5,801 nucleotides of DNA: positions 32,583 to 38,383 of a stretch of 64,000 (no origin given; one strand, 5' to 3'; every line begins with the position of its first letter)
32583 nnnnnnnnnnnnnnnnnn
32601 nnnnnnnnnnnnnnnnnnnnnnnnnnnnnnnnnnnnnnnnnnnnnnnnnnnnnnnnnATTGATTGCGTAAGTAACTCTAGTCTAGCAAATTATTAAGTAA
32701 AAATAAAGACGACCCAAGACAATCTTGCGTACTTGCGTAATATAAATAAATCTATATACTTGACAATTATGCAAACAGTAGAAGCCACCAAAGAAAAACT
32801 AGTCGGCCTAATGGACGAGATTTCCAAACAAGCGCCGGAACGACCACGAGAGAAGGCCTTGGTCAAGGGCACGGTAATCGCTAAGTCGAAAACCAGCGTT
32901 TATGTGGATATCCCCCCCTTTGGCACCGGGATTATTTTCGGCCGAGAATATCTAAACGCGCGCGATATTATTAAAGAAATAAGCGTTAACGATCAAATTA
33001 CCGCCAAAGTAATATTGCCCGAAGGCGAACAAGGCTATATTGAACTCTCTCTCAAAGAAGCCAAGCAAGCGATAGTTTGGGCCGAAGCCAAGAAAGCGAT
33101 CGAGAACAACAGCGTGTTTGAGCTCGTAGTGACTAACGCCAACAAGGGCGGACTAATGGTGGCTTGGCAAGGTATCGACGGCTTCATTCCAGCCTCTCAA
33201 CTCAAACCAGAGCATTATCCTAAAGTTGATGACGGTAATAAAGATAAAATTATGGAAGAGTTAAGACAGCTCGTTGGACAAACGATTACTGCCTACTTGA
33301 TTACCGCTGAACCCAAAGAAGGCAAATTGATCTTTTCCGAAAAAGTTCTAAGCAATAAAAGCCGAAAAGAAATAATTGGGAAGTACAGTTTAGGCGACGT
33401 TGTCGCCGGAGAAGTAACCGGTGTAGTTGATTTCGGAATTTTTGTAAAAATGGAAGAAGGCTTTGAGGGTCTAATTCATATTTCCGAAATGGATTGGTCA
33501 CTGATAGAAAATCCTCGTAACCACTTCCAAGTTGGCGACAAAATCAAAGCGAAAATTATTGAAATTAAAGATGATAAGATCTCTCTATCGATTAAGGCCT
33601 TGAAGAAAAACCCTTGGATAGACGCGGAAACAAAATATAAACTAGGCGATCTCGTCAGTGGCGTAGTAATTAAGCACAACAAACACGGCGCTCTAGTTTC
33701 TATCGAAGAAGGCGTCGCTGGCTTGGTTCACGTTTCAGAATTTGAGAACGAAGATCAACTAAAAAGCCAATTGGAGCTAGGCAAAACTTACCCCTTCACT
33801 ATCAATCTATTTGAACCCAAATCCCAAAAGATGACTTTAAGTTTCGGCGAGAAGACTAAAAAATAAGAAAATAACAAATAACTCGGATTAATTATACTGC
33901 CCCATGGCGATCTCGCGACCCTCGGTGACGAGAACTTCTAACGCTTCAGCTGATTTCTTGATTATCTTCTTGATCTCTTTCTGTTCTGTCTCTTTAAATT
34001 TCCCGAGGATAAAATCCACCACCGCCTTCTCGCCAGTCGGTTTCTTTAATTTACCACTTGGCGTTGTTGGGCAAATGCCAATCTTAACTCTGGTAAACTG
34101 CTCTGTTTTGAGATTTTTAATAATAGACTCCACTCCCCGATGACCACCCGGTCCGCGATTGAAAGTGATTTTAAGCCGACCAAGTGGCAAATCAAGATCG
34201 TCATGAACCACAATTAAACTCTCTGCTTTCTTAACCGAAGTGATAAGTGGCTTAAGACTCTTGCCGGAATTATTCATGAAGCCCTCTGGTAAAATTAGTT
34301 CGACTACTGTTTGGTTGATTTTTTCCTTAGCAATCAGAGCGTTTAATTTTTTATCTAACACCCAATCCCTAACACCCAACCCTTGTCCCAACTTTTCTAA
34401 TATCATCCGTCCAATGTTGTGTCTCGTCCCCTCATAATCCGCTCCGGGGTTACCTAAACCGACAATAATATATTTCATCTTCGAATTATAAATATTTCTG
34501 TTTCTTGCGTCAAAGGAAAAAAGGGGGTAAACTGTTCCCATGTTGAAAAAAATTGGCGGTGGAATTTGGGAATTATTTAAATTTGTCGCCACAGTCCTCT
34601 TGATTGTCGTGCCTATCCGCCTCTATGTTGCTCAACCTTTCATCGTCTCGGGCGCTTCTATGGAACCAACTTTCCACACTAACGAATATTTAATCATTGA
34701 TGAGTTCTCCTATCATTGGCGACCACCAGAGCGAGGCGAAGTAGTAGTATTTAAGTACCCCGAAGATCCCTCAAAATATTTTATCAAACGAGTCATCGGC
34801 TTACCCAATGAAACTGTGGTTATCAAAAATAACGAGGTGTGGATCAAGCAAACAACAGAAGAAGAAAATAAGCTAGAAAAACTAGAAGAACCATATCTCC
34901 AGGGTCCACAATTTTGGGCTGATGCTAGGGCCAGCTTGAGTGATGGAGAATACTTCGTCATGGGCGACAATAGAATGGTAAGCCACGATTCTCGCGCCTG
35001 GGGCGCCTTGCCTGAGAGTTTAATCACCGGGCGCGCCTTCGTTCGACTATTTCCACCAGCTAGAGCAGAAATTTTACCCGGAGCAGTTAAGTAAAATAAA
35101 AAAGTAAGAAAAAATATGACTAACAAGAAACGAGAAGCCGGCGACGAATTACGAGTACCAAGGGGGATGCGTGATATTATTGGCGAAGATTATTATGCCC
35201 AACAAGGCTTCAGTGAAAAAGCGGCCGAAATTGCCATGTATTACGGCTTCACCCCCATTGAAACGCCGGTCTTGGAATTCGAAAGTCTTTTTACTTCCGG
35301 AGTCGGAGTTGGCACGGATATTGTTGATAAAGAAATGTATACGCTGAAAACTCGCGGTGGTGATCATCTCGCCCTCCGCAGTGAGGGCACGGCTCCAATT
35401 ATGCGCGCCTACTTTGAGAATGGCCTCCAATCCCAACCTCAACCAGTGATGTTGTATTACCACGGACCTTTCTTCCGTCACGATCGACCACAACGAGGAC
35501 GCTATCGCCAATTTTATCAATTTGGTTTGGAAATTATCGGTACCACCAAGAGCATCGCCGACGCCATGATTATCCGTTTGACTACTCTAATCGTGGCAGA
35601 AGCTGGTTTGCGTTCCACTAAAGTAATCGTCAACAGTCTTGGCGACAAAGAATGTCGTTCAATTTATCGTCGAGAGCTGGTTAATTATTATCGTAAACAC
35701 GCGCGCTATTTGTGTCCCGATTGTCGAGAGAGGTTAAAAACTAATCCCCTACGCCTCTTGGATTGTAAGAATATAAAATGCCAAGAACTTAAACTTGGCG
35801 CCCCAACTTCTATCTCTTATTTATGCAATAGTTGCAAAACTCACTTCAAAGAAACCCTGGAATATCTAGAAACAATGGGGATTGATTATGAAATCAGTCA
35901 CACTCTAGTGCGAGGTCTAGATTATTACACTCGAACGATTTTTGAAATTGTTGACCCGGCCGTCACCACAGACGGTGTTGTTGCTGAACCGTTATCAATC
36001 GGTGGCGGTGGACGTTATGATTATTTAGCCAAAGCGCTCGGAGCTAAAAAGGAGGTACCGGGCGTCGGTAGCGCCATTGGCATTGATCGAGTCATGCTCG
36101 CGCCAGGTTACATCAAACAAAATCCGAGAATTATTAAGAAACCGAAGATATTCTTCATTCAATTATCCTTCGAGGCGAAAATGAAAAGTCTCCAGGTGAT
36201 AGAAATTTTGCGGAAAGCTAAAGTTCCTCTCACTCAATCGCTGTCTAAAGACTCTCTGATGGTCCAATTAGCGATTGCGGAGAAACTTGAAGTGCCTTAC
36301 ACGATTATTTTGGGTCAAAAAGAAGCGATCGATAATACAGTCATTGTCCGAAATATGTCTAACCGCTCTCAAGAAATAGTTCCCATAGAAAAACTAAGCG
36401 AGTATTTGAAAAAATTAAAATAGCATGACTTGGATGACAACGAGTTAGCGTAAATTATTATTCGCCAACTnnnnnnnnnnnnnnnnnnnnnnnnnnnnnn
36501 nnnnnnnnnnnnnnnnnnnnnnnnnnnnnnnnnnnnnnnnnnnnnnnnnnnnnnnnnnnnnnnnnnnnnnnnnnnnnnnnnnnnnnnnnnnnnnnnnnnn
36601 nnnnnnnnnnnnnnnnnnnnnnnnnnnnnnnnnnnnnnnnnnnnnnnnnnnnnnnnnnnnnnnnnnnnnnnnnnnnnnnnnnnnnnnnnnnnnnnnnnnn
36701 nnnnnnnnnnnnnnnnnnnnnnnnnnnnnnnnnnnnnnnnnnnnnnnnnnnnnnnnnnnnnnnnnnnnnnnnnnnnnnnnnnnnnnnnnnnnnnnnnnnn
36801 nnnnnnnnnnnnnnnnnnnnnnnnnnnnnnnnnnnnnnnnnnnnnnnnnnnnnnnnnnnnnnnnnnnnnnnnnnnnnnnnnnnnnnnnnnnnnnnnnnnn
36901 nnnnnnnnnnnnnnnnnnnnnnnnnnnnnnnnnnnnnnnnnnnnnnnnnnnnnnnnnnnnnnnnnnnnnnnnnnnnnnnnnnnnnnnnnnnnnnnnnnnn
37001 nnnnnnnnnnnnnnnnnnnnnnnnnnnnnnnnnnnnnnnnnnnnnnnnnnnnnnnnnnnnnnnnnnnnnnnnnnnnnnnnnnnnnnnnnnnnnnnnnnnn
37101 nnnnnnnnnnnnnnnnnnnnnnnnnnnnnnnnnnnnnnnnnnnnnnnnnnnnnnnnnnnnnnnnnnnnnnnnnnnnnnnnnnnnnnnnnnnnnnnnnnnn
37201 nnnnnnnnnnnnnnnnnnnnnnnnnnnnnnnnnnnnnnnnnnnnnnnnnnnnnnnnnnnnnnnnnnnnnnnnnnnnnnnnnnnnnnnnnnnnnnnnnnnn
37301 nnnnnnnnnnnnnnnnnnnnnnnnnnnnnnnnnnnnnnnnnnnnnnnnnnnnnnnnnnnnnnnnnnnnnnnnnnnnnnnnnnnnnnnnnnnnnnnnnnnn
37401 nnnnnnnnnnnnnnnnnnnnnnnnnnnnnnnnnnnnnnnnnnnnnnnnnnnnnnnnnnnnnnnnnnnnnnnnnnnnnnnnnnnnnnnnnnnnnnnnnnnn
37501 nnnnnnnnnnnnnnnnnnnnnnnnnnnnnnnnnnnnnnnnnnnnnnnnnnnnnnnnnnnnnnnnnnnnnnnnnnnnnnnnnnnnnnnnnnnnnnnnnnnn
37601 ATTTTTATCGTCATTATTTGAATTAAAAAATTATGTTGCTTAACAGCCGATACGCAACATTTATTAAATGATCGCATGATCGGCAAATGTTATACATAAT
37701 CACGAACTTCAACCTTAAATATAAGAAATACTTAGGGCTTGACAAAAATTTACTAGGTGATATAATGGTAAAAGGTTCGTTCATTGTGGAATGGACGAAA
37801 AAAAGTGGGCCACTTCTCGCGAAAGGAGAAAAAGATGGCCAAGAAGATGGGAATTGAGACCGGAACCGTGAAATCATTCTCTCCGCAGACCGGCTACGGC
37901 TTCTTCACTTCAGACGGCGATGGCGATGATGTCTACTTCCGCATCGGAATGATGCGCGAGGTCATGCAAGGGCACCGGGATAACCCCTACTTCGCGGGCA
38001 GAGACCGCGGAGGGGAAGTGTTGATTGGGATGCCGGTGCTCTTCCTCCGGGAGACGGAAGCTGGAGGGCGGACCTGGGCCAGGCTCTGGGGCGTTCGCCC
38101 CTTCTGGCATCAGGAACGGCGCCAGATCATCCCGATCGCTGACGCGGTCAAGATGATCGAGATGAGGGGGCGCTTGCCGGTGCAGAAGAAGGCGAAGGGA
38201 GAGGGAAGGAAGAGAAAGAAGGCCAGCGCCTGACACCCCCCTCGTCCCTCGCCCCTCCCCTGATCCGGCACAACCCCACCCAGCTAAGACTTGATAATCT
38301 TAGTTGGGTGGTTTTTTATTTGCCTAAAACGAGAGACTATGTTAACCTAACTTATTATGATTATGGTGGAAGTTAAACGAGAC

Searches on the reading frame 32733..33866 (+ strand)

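Call 8: search_protein_families(library=pfam, proteins=[window:32733-33866:+], max_evalue=0.001)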
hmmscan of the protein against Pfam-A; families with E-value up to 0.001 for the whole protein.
window:32733-33866:+ (377 aa): 5 families
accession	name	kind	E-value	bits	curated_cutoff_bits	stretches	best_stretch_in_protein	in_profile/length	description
PF00575.29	S1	-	7.1e-44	148.5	22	3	220-288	4-74/74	S1 RNA binding domain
PF23459.1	S1_RRP5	-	2.2e-10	41.4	27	0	221-279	4-62/72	RRP5 S1 domain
PF21710.3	Spt6_S1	-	3.3e-05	24.5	27.5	0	221-288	17-85/91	Spt6, S1/OB domain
PF21543.3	CvfB_2nd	-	0.00028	21.2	27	0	237-288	30-75/76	Virulence regulatory factor CvfB, second domain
PF17092.11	PCB_OB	-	0.00053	21.2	27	0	299-337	26-64/111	Penicillin-binding protein OB-like domain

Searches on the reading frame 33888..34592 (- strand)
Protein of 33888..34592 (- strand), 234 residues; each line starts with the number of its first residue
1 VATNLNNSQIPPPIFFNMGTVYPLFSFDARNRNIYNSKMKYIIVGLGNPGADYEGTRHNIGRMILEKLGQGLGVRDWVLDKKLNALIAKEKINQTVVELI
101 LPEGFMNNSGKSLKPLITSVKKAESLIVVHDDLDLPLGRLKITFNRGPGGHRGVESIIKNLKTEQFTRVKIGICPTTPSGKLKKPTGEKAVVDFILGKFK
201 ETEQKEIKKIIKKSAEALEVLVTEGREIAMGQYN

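Call 10: search_protein_families(library=pfam, proteins=[window:33888-34592:-], max_evalue=0.0001)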
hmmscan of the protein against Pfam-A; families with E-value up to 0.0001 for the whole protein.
window:33888-34592:- (234 aa): 1 family
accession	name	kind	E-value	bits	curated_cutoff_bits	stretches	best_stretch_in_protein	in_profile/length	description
PF01195.25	Pept_tRNA_hydro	-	1e-51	175.9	27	1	42-234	1-183/183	Peptidyl-tRNA hydrolase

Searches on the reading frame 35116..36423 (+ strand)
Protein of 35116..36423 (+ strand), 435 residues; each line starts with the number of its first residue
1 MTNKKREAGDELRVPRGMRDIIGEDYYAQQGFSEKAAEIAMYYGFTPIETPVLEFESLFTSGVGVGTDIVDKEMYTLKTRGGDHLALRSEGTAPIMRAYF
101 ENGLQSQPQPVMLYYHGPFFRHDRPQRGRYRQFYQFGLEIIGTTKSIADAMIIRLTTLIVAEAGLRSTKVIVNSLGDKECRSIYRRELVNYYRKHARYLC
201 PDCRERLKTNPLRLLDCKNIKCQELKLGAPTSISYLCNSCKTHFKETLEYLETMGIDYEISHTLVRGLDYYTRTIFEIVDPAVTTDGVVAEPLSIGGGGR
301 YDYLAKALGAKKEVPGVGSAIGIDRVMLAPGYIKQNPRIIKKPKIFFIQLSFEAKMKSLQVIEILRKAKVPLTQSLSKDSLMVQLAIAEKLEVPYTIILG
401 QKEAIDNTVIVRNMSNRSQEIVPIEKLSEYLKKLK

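Call 10: search_protein_families(library=pfam, proteins=[window:35116-36423:+], max_evalue=0.0001)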
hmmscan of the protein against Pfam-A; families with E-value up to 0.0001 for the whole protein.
window:35116-36423:+ (435 aa): 3 families
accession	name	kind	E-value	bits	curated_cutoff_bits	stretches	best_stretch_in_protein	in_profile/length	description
PF13393.11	tRNA-synt_His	-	7e-33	114.6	25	1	17-326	1-308/308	Histidyl-tRNA synthetase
PF00587.30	tRNA-synt_2b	-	9.8e-13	49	29.3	1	75-328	1-173/179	tRNA synthetase class II core domain (G, H, P, S and T)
PF03129.25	HGTP_anticodon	-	7.8e-12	45.6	21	1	348-433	5-93/94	Anticodon binding domain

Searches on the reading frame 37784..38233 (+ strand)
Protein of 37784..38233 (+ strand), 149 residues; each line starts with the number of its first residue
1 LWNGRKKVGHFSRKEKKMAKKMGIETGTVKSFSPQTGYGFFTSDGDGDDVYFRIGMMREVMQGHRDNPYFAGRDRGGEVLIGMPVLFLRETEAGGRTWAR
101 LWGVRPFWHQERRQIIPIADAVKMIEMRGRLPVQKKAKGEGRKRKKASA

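Call 68: search_protein_families(library=pfam, proteins=[window:37784-38233:+], max_evalue=0.1)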
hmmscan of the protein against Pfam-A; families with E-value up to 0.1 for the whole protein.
window:37784-38233:+ (149 aa): 2 families
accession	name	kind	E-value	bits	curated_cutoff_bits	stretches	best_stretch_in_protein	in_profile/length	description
PF00313.28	CSD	-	0.00071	19.8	27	1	26-52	2-28/66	'Cold-shock' DNA-binding domain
PF08206.17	OB_RNB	-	0.0014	18.8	24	1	35-63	7-35/58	Ribonuclease B OB domain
